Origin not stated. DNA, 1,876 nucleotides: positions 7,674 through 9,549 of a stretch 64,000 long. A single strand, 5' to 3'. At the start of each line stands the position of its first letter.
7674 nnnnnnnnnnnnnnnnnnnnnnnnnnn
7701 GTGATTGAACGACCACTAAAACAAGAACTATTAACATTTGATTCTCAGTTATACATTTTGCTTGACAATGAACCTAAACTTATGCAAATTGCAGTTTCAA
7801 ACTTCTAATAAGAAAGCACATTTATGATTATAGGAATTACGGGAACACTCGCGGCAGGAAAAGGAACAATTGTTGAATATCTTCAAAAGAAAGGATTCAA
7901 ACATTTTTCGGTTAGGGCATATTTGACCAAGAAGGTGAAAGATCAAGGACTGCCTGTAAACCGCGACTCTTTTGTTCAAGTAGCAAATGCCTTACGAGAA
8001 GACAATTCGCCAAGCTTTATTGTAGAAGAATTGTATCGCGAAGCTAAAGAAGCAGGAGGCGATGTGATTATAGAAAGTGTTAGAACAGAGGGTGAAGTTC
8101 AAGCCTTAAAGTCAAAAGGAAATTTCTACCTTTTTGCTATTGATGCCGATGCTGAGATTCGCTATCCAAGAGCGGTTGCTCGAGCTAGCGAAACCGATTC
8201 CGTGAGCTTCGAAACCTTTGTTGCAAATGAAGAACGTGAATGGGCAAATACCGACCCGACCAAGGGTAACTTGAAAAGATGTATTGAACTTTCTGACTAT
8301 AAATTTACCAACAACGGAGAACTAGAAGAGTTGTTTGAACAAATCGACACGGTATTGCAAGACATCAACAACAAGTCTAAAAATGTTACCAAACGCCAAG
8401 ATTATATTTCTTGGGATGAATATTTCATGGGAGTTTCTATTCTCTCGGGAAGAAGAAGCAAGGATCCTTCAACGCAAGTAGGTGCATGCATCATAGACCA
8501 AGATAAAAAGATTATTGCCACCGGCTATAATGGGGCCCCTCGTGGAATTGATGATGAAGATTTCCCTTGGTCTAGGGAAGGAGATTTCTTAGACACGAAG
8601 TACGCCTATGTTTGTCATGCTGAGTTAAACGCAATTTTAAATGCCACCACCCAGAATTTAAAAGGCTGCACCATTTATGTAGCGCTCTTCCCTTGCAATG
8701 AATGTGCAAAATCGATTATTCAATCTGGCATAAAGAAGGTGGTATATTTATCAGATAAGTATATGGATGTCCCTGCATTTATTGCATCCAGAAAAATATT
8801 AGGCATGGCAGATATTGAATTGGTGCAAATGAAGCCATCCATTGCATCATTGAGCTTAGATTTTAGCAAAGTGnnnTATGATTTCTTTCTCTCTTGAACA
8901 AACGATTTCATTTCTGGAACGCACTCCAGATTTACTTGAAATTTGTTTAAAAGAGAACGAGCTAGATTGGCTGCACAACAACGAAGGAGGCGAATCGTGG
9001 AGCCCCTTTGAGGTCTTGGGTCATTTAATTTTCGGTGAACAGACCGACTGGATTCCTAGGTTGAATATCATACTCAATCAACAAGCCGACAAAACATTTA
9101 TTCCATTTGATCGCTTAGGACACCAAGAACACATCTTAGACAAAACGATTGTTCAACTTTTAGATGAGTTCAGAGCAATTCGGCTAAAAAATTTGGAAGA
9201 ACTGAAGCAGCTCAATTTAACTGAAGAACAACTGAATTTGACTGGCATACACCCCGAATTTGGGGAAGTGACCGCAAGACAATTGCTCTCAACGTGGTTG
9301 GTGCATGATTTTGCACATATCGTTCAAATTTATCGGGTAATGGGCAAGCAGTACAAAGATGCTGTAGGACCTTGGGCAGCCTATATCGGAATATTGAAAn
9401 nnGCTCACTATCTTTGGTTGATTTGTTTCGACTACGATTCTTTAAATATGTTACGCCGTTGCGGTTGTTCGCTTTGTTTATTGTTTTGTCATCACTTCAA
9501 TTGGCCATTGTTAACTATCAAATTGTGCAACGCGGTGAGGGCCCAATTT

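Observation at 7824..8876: P-loop kinase / dCMP-deaminase fusion protein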

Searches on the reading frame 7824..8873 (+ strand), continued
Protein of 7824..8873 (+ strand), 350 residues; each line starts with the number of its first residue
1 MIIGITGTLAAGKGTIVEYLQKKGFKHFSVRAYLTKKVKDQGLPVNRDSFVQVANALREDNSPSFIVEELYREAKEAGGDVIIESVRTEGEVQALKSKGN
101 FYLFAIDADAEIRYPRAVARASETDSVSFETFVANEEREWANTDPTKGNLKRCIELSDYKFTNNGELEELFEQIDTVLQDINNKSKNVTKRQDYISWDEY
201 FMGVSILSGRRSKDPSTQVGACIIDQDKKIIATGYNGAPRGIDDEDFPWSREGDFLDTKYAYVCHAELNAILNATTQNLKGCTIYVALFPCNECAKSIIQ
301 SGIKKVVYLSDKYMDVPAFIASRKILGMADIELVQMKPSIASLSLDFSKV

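Call 79: find_encoding_contigs(protein=P0067, flank=5000, max_places=1)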
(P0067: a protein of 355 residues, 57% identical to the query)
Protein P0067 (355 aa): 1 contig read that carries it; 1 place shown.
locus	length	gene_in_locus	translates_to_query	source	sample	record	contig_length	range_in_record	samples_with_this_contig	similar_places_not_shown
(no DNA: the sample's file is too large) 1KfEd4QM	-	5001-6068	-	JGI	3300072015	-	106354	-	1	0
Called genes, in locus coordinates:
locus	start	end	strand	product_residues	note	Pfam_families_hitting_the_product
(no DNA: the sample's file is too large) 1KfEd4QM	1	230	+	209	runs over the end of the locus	PF01712:dNK (faint), PF02223:Thymidylate_kin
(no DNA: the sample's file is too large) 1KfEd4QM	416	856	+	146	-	PF22811:Zn_ribbon_NrdR, PF03477:ATP-cone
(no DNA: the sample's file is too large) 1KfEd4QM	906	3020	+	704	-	PF03477:ATP-cone, PF13597:NRDD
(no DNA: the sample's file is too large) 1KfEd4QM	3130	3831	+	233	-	PF13353:Fer4_12, PF04055:Radical_SAM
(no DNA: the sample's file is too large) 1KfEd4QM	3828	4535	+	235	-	PF20143:NAD_kinase_C (weak)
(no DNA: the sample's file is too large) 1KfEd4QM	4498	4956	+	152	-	PF00692:dUTPase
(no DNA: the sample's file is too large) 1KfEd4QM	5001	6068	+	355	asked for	PF13238:AAA_18, PF00383:dCMP_cyt_deam_1, PF14437:MafB19-deam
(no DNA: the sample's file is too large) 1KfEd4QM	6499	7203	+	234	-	-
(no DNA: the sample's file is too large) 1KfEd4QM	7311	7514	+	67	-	PF01191:RNA_pol_Rpb5_C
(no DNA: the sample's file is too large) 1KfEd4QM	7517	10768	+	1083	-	PF04563:RNA_pol_Rpb2_1, PF04561:RNA_pol_Rpb2_2, PF04565:RNA_pol_Rpb2_3, PF04566:RNA_pol_Rpb2_4, PF04567:RNA_pol_Rpb2_5 (weak), PF00562:RNA_pol_Rpb2_6, PF04560:RNA_pol_Rpb2_7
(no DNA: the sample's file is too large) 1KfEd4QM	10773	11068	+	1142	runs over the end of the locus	PF04997:RNA_pol_Rpb1_1, PF00623:RNA_pol_Rpb1_2, PF04983:RNA_pol_Rpb1_3 (weak), PF05000:RNA_pol_Rpb1_4, PF04998:RNA_pol_Rpb1_5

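Call 80: find_encoding_contigs(protein=P0049, flank=5000, max_places=1)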
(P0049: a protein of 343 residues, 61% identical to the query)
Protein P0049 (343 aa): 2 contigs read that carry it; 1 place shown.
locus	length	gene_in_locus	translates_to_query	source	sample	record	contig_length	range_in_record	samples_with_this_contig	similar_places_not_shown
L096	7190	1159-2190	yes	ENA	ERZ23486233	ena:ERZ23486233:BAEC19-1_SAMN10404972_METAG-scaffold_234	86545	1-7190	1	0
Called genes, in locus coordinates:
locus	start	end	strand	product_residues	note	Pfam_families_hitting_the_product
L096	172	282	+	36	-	-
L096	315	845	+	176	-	PF02572:CobA_CobO_BtuR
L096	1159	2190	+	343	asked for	PF13207:AAA_17 (weak), PF13238:AAA_18, PF00383:dCMP_cyt_deam_1, PF14437:MafB19-deam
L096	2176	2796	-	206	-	PF02223:Thymidylate_kin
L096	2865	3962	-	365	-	PF00303:Thymidylat_synt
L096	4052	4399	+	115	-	PF00085:Thioredoxin, PF13098:Thioredoxin_2 (weak), PF13905:Thioredoxin_8 (faint)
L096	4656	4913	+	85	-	PF01191:RNA_pol_Rpb5_C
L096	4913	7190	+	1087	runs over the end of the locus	PF04563:RNA_pol_Rpb2_1, PF04561:RNA_pol_Rpb2_2, PF04565:RNA_pol_Rpb2_3, PF04566:RNA_pol_Rpb2_4, PF04567:RNA_pol_Rpb2_5 (weak), PF00562:RNA_pol_Rpb2_6, PF04560:RNA_pol_Rpb2_7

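Call 81: find_encoding_contigs(protein=P0030, flank=5000, max_places=1)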
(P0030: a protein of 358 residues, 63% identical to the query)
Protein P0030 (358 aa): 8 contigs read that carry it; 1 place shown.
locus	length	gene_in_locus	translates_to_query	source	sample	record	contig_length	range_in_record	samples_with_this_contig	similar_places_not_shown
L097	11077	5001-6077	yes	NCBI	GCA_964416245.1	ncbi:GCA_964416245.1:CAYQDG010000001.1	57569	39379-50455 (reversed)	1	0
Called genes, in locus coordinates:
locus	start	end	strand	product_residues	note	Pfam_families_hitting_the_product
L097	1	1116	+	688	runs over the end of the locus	PF03477:ATP-cone, PF13597:NRDD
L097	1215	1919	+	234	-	PF13353:Fer4_12, PF04055:Radical_SAM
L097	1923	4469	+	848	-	PF00317:Ribonuc_red_lgN, PF02867:Ribonuc_red_lgC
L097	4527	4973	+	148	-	-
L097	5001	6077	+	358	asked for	PF13207:AAA_17 (weak), PF13238:AAA_18 (weak), PF00383:dCMP_cyt_deam_1, PF14437:MafB19-deam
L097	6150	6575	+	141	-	PF22769:DCD, PF00692:dUTPase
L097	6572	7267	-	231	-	PF02223:Thymidylate_kin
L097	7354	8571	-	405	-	PF02511:Thy1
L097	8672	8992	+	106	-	PF00085:Thioredoxin, PF14595:Thioredoxin_9 (weak), PF00578:AhpC-TSA (weak), PF13098:Thioredoxin_2, PF13728:TraF (weak), PF13905:Thioredoxin_8 (faint)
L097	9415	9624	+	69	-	PF01191:RNA_pol_Rpb5_C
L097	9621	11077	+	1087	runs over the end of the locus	PF04563:RNA_pol_Rpb2_1, PF04561:RNA_pol_Rpb2_2, PF04565:RNA_pol_Rpb2_3, PF04566:RNA_pol_Rpb2_4, PF04567:RNA_pol_Rpb2_5, PF00562:RNA_pol_Rpb2_6, PF04560:RNA_pol_Rpb2_7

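Call 91: find_related_loci(query=A3, collection=viral_contigs, flank=5000)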
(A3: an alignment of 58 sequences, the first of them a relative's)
Query A3 (350 aa) in viral_contigs; peptide patterns used: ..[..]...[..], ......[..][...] (x = any residue, [..] = any of these).
272 stretches matched a pattern; 260 encode a relative of the query (tblastn E <= 1e-3); the best 80 are kept; 80 distinct loci.
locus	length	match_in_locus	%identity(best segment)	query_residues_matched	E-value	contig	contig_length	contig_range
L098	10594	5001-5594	53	166-347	1e-65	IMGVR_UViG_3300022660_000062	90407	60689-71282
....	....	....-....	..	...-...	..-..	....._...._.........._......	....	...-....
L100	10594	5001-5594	53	166-347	1e-65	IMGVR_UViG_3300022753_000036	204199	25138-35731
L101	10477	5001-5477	60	187-347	7e-63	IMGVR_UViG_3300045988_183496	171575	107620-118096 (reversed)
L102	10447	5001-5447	63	188-337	1e-62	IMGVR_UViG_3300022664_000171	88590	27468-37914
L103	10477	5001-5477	58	187-347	2e-61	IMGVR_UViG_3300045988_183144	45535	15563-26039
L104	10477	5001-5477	58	187-347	2e-61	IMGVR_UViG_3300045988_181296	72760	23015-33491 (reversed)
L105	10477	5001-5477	58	187-347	2e-61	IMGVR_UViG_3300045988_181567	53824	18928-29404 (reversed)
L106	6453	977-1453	58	187-347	2e-61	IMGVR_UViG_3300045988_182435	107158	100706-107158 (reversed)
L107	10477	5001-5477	58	187-347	3e-61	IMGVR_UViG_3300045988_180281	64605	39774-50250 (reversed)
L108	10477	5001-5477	58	187-347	4e-61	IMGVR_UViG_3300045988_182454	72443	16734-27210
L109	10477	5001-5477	58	187-347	3e-61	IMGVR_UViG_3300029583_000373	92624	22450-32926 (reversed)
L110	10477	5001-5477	58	187-347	3e-61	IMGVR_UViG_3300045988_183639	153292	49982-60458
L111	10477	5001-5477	58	187-347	2e-61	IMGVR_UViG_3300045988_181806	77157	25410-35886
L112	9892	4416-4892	58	187-347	3e-61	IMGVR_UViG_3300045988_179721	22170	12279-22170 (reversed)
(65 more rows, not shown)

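Call 93: find_encoding_contigs(protein=P0023, flank=8000, max_places=2)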
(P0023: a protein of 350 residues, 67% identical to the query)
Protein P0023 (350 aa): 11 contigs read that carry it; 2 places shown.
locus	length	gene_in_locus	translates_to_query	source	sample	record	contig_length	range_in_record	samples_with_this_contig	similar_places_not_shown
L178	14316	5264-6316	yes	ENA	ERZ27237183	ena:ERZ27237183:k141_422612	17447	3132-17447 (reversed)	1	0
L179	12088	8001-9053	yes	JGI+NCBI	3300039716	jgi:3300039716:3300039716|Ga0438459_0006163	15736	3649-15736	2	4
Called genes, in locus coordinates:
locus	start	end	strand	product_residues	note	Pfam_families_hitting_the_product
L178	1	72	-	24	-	?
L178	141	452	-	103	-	PF18893:DUF5652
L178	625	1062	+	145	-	PF22811:Zn_ribbon_NrdR, PF03477:ATP-cone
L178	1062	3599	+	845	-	PF00317:Ribonuc_red_lgN, PF02867:Ribonuc_red_lgC, PF12637:TSCPD (weak)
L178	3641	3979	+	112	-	-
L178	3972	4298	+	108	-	-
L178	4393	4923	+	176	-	PF02572:CobA_CobO_BtuR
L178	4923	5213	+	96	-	-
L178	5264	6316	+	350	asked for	PF13238:AAA_18, PF00383:dCMP_cyt_deam_1, PF14437:MafB19-deam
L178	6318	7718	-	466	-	-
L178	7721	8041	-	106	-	-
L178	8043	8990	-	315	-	-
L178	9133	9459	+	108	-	PF04756:OST3_OST6 (weak), PF13848:Thioredoxin_6 (weak), PF00085:Thioredoxin, PF13098:Thioredoxin_2, PF13728:TraF (weak), PF13905:Thioredoxin_8 (faint)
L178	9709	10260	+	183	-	-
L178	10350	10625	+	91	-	PF01191:RNA_pol_Rpb5_C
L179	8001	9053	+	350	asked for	PF13238:AAA_18, PF00383:dCMP_cyt_deam_1, PF14437:MafB19-deam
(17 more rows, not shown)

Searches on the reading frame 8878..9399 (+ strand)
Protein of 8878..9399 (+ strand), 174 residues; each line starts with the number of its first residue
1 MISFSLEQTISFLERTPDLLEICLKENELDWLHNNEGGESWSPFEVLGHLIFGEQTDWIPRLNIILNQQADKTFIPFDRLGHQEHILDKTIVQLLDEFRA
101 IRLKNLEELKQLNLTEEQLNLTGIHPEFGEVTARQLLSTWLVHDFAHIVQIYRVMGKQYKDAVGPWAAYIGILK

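Call 4: search_protein_families(library=pfam, proteins=[window:8878-9399:+], max_evalue=0.01)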
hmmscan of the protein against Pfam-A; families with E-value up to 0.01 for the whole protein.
window:8878-9399:+ (174 aa): 1 family
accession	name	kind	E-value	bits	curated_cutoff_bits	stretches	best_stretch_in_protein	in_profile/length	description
PF12867.12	DinB_2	-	1e-11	45.8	24.8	1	14-151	3-128/128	DinB superfamily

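Call 5: search_protein_families(library=padloc, proteins=[window:8878-9399:+], max_evalue=0.01)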
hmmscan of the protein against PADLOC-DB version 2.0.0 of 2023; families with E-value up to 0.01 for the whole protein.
window:8878-9399:+ (174 aa): 0 families

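Call 6: search_protein_families(library=ncbifam, proteins=[window:8878-9399:+], max_evalue=0.01)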
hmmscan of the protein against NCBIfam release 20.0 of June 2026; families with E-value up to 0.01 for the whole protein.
window:8878-9399:+ (174 aa): 0 families
